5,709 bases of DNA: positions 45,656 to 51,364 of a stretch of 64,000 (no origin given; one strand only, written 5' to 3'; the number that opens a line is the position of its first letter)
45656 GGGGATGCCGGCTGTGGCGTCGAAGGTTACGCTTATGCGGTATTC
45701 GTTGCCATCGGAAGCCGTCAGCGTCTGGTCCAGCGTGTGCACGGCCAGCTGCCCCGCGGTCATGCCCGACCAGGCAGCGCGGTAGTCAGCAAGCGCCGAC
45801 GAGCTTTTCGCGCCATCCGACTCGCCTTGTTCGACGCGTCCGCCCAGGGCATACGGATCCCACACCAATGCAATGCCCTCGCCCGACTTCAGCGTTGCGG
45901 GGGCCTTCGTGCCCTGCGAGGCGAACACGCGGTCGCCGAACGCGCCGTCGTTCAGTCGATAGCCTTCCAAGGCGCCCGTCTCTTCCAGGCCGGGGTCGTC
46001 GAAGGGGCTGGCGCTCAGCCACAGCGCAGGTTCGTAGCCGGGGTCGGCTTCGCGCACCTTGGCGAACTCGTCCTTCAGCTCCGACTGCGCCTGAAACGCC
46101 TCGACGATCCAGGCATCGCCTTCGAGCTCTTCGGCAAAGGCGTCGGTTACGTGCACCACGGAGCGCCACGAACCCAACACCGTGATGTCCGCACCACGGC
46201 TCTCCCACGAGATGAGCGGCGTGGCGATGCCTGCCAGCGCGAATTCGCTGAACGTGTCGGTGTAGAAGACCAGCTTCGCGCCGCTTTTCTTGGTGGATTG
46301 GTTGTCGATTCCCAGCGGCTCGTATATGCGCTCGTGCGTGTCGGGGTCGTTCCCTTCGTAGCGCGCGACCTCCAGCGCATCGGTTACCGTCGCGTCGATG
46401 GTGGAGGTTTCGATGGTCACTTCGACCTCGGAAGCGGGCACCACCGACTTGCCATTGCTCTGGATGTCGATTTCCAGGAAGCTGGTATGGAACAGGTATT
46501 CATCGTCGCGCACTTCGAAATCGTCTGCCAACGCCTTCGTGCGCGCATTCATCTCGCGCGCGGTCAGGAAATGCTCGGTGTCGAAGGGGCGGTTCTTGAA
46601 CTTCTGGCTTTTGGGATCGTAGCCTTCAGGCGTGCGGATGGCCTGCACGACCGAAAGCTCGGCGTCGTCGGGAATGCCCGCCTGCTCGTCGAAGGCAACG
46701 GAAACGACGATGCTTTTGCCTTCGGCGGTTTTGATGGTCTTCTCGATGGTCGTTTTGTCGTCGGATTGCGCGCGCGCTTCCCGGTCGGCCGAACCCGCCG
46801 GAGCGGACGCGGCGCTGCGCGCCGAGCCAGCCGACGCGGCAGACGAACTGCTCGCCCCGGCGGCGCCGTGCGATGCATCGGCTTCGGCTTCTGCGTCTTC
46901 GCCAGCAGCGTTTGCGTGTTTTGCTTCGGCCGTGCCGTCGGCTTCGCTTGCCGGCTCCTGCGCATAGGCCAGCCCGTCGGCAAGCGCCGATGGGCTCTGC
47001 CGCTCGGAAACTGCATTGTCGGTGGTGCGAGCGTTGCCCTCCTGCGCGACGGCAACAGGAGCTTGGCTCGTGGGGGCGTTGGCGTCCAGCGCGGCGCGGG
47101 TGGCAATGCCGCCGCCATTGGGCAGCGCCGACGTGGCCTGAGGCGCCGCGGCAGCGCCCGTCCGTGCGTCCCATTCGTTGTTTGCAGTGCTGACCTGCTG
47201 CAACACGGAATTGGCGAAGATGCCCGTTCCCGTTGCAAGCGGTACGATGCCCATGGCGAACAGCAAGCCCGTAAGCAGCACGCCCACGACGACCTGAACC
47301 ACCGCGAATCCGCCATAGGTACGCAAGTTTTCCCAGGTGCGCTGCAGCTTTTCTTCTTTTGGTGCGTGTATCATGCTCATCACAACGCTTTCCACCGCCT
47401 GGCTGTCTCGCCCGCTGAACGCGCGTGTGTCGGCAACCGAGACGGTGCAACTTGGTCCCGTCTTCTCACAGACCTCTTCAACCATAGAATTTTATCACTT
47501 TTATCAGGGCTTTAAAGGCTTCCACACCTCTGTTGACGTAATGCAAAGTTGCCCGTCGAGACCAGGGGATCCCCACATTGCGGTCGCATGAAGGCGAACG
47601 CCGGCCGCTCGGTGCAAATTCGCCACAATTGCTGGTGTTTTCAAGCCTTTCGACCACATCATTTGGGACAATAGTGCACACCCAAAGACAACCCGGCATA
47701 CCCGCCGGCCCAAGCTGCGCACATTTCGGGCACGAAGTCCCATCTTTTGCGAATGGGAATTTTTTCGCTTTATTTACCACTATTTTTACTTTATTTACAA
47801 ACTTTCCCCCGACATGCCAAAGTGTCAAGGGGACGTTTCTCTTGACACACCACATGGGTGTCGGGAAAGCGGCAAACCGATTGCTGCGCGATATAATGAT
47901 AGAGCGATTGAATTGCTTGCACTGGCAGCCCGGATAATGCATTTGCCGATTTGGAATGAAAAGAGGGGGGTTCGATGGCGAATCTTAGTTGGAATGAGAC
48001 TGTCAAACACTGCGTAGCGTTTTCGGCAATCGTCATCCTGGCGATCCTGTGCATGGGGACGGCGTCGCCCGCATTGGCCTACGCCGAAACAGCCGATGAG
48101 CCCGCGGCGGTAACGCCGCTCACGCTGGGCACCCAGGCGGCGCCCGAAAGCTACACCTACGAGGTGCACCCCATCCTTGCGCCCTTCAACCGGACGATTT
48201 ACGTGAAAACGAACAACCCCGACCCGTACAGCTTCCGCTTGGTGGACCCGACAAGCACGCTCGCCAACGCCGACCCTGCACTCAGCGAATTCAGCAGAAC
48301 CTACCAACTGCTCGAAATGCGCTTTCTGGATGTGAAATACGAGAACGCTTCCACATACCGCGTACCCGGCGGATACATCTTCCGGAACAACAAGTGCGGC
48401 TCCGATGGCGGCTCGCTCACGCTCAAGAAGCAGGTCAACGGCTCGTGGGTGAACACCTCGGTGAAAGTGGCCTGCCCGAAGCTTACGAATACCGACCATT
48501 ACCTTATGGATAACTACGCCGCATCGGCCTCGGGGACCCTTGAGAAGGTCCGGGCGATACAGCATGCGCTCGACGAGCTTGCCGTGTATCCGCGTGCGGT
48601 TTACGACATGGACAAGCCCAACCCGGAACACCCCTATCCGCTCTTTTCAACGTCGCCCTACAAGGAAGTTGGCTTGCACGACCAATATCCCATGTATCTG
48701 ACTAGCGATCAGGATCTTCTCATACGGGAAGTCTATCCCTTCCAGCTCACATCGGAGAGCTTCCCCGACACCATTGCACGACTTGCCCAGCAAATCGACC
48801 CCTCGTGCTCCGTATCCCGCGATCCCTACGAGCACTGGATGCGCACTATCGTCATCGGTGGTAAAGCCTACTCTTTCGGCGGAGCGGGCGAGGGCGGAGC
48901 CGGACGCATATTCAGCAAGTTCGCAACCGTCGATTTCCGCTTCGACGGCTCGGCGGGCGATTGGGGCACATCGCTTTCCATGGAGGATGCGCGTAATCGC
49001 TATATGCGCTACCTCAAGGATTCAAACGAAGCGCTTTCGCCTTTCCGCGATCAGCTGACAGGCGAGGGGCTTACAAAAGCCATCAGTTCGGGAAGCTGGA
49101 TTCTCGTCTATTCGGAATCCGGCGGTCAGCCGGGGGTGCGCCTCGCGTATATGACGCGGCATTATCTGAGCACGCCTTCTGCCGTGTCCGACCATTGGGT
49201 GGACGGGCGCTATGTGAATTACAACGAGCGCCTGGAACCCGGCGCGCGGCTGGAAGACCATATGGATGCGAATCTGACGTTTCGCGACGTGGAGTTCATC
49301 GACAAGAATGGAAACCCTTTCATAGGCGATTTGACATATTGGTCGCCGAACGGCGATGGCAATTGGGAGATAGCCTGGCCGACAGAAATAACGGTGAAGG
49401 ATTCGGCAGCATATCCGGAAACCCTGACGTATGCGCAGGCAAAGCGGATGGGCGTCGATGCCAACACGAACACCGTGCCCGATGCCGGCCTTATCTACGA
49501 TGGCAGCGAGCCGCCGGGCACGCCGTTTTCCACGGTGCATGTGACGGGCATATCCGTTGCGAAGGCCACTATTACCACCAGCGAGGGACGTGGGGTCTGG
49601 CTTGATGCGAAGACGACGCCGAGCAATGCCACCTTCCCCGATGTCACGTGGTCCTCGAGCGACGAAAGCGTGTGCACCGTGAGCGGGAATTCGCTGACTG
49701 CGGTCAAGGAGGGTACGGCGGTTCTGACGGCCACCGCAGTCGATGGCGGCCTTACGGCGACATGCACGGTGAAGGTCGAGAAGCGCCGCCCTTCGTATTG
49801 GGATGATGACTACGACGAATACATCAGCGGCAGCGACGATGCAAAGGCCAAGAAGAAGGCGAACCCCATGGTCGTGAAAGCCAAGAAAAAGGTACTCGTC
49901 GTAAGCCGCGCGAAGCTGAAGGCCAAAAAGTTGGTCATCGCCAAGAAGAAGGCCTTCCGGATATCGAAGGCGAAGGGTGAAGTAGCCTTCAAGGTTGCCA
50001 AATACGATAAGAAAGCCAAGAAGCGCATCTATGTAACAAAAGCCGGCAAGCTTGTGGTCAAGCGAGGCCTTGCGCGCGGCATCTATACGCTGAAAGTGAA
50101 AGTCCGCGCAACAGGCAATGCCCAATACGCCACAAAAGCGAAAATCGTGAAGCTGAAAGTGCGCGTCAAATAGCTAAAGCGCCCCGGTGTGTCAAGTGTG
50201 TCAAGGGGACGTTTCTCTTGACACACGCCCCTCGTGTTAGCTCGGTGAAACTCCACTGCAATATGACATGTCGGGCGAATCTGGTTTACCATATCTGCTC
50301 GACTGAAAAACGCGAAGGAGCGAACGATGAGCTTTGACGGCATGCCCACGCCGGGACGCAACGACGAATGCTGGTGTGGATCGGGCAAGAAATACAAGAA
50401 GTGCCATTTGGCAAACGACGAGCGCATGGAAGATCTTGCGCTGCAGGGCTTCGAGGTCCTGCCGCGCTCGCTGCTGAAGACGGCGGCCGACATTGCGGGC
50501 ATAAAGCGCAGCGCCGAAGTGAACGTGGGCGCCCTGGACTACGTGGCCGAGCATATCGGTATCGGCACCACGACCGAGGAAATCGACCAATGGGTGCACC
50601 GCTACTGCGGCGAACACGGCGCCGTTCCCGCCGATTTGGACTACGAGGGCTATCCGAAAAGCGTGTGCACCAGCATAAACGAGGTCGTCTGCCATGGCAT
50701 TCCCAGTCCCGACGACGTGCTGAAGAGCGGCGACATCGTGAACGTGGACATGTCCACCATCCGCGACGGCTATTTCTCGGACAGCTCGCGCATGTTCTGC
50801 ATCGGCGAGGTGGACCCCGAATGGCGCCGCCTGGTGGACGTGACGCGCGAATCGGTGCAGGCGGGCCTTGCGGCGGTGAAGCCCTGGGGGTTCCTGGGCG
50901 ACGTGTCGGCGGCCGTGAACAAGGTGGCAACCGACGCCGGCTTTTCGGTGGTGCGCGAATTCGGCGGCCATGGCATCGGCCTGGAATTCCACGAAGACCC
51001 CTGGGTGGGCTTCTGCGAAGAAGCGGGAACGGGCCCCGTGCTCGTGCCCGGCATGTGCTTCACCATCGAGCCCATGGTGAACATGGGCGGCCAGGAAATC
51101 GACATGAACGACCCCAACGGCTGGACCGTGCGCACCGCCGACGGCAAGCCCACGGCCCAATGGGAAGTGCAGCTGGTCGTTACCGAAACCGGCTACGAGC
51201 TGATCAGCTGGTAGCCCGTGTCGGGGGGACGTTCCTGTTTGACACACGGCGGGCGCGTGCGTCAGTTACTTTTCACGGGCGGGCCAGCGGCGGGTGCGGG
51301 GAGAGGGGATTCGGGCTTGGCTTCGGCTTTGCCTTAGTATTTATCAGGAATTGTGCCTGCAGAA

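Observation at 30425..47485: Intact 17-kb ORF: a giant adhesin with a pilin-like N-terminal helix instead of a sortase signal, built from four similarly organised beta-helix modules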

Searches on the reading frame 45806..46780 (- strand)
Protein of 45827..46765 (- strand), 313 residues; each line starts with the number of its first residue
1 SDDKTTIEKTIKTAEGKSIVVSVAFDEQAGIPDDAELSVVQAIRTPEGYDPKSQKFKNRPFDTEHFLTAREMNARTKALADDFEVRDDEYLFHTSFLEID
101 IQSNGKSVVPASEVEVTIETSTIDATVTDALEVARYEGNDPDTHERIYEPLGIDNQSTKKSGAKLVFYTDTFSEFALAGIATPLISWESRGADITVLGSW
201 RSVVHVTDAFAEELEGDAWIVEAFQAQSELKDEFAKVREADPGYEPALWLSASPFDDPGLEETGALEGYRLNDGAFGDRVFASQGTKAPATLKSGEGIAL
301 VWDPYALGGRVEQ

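Call 45: find_homologous_proteins(query=window:45827-46765:-, max_evalue=0.001)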
Query seq(313 aa): 4248 candidates shared short words with the query, none scored E <= 0.001.

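Call 96: find_related_loci(query=A4, collection=metagenome_contigs, flank=4000)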
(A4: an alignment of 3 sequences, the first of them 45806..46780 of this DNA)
Query A4 (325 aa) in metagenome_contigs; peptide patterns used: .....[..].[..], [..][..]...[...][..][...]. (x = any residue, [..] = any of these).
203 stretches matched a pattern, but none encodes a relative of the query by tblastn (E <= 1e-3).

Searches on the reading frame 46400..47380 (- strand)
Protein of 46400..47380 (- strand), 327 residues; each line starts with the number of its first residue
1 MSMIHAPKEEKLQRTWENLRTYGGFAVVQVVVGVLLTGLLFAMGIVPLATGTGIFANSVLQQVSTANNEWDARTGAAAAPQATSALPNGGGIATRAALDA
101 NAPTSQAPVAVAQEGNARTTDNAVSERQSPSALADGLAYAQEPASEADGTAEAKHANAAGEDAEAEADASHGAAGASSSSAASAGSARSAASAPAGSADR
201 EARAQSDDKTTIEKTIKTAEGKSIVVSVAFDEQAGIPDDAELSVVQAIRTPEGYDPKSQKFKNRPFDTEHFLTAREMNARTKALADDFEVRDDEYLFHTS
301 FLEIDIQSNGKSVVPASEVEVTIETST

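Call 91: find_related_loci(query=window:46400-47380:-, collection=metagenome_contigs, flank=3000)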
Query window:46400-47380:- (327 aa) in metagenome_contigs; peptide patterns used: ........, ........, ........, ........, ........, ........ (x = any residue, [..] = any of these).
242 stretches matched a pattern, but none encodes a relative of the query by tblastn (E <= 1e-3).

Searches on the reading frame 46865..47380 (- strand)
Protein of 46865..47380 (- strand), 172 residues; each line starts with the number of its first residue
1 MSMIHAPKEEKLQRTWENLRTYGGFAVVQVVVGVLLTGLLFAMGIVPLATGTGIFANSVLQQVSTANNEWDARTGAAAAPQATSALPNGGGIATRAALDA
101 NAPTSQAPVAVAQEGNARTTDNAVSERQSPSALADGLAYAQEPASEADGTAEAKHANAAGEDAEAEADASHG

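Call 12: search_protein_families(library=ncbifam, proteins=[window:46865-47380:-], max_evalue=1)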
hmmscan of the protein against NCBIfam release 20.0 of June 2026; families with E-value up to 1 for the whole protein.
seq(172 aa): 0 families

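Call 88: predict_structure(protein=window:46931-47380:-)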
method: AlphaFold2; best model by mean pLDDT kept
length: 150 residues; sequences in the alignment: 1
mean_pLDDT: 58.5   pTM: 0.26
mean pLDDT of the five models: 58.5, 58.4, 56.7, 54.6, 53.4
residues with pLDDT >= 90: 0; 70-90: 46; 50-70: 43; < 50: 61
segments of 3 or more residues with pLDDT < 50: 76-80, 82-87, 89-91, 95-103, 105-112, 114-117, 121-126, 128-130, 135-144
pLDDT, mean of each block of 10 residues (from residue 1): 54 71 76 84 67 70 77 54 44 49 43 47 45 48 51
secondary structure, 60 per line:
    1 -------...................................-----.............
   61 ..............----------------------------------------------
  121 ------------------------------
elements in order: H8-42 H48-74

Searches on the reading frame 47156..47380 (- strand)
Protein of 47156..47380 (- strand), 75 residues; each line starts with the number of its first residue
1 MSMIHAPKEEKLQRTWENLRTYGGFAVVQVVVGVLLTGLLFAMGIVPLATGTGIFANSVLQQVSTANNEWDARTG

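Call 101: search_protein_families(library=pfam, proteins=[window:47156-47380:-], max_evalue=10)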
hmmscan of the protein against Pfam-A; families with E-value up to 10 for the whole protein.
seq(75 aa): 1 family
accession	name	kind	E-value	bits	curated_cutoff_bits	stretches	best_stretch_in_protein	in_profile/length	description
PF02038.21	ATP1G1_PLM_MAT8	-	1.3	8.9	26.9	1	31-50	15-34/48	ATP1G1/PLM/MAT8 family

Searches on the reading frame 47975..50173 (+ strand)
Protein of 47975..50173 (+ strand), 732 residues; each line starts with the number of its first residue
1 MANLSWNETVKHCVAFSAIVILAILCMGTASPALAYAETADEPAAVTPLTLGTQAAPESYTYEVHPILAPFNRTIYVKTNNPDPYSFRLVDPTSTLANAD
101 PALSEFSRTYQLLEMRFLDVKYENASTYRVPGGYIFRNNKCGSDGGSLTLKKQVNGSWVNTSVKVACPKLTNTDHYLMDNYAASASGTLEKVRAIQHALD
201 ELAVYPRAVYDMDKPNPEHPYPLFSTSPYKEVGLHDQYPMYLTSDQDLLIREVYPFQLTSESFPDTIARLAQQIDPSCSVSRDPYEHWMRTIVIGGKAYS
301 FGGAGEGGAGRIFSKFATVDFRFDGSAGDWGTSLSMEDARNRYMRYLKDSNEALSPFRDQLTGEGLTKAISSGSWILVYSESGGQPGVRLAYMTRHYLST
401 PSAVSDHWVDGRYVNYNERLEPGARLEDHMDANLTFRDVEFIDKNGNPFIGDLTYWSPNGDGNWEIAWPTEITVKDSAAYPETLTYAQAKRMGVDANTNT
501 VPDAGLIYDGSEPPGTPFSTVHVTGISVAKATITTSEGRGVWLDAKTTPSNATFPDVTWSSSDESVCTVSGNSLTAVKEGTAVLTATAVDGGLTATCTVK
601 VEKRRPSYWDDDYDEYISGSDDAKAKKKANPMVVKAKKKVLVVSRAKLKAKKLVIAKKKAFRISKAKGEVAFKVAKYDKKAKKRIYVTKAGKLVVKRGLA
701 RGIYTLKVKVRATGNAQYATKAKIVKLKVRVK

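Call 8: search_protein_families(library=pfam, proteins=[window:47975-50173:+], max_evalue=0.001)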
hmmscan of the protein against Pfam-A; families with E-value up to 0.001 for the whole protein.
window:47975-50173:+ (732 aa): 1 family
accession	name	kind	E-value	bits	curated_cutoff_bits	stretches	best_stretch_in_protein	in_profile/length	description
PF02368.24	Big_2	-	9.5e-09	35.5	22.8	1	523-599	2-79/79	Bacterial Ig-like domain (group 2)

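Call 12: search_protein_families(library=ncbifam, proteins=[window:47975-50173:+], max_evalue=1)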
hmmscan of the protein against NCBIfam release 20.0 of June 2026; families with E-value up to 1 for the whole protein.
window:47975-50173:+ (732 aa): 1 family
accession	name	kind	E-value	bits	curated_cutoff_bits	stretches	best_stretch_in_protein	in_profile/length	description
NF011154.0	PRK14560.1-6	equivalog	0.11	12.6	224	1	550-657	30-140/159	putative RNA-binding protein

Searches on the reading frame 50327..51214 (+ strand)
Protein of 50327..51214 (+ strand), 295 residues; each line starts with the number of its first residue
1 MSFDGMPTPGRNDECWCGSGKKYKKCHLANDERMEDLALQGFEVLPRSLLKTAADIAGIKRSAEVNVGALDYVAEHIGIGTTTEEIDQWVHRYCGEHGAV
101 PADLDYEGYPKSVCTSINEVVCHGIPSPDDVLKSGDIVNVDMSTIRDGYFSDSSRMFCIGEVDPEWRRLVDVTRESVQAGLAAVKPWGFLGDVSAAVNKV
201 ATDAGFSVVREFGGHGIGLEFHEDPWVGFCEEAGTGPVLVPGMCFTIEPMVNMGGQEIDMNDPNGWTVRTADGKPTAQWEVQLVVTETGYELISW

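Call 8: search_protein_families(library=pfam, proteins=[window:50327-51214:+], max_evalue=0.001)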
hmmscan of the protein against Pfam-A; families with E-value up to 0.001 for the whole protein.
window:50327-51214:+ (295 aa): 2 families
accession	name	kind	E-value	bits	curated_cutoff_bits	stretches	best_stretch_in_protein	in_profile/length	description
PF00557.29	Peptidase_M24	-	2.3e-48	165.2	23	1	58-287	2-208/208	Metallopeptidase family M24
PF02810.21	SEC-C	-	1.5e-10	41.2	20.4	1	11-28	1-18/19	SEC-C motif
